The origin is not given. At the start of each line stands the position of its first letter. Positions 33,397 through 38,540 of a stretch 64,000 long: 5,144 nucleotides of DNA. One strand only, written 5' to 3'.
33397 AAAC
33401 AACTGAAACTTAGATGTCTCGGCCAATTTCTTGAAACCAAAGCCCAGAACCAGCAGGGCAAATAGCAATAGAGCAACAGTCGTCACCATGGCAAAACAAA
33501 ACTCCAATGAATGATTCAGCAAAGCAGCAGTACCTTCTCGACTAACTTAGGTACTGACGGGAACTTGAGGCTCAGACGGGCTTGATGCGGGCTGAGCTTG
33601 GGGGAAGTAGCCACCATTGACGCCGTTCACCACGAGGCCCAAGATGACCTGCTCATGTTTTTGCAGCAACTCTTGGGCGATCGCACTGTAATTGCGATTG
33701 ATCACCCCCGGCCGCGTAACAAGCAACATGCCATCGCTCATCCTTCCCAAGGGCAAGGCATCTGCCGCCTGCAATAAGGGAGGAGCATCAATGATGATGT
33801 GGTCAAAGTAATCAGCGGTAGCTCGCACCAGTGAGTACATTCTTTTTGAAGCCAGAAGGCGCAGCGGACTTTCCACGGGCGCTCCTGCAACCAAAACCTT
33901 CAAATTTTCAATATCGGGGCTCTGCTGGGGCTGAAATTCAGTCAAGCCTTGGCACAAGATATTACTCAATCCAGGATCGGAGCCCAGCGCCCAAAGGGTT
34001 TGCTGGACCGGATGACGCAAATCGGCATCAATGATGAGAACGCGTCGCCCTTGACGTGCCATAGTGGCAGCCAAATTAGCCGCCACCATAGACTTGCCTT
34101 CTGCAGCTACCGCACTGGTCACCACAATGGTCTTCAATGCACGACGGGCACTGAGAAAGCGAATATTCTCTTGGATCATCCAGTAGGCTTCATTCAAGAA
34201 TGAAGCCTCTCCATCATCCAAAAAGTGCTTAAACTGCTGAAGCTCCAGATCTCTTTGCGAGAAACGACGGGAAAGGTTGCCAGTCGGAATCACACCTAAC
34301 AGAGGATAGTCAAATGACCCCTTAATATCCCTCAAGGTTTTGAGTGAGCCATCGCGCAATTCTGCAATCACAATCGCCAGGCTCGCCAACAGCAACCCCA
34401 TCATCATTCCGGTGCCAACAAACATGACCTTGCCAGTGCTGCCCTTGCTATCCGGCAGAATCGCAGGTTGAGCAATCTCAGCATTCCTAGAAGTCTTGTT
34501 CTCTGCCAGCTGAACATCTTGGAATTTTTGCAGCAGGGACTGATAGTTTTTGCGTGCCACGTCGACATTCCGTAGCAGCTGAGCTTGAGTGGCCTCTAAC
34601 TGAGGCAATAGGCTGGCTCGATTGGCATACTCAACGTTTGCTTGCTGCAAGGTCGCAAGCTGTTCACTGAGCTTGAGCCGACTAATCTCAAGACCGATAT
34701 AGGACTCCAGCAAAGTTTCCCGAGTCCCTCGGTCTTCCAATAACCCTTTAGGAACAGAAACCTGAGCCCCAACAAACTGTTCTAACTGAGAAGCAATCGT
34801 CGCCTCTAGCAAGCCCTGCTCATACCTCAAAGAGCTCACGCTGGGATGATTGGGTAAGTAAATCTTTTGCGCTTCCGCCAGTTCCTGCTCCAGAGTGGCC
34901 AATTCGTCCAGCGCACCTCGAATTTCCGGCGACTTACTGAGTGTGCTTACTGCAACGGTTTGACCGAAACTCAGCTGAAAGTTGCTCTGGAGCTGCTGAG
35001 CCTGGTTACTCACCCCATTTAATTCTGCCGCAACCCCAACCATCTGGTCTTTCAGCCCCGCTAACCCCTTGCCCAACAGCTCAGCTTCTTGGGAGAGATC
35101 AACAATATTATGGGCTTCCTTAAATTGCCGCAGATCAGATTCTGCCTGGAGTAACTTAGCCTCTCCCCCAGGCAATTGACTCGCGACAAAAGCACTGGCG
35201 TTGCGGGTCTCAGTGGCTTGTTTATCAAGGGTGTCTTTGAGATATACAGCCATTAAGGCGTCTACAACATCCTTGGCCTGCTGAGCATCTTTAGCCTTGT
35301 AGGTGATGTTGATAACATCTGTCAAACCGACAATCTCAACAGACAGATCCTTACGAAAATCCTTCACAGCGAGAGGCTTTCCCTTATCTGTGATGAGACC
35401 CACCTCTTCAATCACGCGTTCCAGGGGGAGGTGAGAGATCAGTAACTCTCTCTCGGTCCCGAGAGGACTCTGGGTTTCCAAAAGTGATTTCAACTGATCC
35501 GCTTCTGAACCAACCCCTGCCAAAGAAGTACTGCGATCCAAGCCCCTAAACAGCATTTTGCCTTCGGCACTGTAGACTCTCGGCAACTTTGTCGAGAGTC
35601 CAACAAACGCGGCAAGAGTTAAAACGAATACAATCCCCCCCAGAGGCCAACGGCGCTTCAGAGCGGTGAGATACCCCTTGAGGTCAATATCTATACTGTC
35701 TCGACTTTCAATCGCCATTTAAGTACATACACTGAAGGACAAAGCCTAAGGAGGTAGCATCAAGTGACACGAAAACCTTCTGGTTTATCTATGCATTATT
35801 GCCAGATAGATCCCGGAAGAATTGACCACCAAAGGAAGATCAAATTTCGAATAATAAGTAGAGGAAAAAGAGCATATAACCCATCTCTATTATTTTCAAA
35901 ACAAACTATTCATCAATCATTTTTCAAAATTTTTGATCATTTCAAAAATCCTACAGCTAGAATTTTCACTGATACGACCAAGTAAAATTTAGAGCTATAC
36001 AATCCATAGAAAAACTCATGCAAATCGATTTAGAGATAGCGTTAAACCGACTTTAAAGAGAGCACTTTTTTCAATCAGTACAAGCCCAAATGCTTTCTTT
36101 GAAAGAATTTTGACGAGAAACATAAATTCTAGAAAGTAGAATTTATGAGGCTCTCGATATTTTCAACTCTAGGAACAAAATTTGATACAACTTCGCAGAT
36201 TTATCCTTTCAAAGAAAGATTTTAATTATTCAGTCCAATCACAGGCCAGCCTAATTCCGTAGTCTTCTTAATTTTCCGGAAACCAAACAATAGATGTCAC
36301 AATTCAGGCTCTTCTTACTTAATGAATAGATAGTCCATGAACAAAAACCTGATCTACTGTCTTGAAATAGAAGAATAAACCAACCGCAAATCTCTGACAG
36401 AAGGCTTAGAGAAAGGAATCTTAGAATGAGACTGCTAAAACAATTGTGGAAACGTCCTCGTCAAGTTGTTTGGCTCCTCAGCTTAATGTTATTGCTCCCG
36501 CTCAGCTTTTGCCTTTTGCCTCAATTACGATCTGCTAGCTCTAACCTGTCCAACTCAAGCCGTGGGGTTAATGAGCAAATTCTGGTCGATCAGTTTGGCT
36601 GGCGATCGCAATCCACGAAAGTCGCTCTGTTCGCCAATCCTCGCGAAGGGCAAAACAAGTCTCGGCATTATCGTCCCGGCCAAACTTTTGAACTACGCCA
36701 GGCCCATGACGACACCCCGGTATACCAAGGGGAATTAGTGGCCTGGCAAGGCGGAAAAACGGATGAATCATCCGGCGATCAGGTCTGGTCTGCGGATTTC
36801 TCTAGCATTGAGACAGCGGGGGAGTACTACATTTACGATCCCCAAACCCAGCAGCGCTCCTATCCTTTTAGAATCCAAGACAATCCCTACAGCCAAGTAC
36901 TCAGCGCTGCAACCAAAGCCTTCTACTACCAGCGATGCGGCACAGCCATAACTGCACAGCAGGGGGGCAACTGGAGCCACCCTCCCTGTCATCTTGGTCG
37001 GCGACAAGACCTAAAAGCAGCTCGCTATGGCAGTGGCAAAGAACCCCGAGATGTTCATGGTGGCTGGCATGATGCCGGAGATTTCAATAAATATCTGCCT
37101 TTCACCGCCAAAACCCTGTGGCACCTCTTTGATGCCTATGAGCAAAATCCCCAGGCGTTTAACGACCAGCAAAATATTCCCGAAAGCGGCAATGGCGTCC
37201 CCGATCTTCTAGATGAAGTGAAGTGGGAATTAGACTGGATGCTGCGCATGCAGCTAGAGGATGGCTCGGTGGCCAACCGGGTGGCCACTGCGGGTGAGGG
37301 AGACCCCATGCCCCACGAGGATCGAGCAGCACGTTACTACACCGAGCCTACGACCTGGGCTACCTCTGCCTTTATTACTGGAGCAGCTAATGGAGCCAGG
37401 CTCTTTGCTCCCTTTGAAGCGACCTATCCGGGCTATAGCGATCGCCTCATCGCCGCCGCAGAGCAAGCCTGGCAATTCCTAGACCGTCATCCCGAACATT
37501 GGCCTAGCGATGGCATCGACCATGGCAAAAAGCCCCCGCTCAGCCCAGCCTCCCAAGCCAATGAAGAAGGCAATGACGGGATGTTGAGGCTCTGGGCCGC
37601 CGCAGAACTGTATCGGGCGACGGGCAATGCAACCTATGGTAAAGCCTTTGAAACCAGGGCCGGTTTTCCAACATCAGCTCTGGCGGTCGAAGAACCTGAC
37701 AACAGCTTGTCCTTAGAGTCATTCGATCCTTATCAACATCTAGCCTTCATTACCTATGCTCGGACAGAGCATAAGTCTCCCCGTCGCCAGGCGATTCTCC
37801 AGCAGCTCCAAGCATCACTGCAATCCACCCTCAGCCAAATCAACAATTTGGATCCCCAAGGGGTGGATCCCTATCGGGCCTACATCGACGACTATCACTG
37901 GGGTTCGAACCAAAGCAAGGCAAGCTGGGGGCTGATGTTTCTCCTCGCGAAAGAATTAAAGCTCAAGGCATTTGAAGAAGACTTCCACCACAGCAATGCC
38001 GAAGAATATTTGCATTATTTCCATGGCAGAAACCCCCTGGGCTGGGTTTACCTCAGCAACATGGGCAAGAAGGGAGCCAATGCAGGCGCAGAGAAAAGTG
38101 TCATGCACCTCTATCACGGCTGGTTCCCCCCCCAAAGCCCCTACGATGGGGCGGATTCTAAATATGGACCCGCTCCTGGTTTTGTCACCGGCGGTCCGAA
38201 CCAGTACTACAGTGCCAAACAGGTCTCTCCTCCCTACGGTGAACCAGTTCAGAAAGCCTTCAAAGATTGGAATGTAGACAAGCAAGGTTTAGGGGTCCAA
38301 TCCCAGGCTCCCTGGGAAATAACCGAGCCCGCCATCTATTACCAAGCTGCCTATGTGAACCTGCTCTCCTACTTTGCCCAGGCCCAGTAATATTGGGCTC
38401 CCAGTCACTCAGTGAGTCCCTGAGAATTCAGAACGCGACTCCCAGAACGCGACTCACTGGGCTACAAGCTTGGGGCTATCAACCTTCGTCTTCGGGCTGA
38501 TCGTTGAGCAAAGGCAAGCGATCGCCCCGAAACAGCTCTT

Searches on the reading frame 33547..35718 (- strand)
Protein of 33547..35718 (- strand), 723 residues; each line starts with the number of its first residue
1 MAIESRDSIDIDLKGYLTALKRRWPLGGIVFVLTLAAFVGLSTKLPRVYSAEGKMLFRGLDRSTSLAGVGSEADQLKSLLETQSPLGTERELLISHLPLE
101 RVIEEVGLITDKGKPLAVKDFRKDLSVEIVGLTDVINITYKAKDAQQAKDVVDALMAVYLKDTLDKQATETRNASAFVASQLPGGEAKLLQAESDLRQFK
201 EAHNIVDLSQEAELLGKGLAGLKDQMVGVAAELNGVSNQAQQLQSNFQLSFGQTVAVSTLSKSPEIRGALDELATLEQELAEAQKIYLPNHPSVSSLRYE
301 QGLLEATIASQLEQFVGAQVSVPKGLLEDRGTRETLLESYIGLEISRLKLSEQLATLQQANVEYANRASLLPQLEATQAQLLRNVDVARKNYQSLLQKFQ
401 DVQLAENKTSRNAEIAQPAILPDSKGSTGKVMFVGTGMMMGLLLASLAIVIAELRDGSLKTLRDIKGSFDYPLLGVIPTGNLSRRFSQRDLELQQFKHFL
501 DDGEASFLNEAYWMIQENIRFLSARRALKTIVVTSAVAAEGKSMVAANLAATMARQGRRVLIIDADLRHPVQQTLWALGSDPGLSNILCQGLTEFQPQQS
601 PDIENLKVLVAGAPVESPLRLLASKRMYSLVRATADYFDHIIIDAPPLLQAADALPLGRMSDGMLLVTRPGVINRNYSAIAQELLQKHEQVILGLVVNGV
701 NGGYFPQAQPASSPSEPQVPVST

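Call 61: search_protein_families(library=pfam, proteins=[window:33547-35718:-], max_evalue=0.00001)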
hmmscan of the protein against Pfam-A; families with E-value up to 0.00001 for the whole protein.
window:33547-35718:- (723 aa): 3 families
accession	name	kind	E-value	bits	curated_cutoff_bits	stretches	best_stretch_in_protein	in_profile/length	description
PF10609.15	ParA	-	2.2e-09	37.5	27.1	1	529-698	4-173/246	NUBPL iron-transfer P-loop NTPase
PF13614.12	AAA_31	-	4.7e-09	36.9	27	1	529-653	2-133/177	AAA domain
PF01656.29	CbiA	-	1.5e-07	31.9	25.4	1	532-653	2-54/125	CobQ/CobB/MinD/ParA nucleotide binding domain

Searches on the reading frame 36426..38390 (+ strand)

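Call 61: search_protein_families(library=pfam, proteins=[window:36426-38390:+], max_evalue=0.00001)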
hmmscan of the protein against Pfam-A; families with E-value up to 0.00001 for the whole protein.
window:36426-38390:+ (654 aa): 2 families
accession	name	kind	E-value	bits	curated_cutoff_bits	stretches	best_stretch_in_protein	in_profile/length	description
PF00759.25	Glyco_hydro_9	-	9.7e-61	206.8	27.7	1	155-647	1-444/444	Glycosyl hydrolase family 9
PF02927.20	CelD_N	-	1.4e-14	55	24.6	1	50-137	4-80/86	Cellulase N-terminal ig-like domain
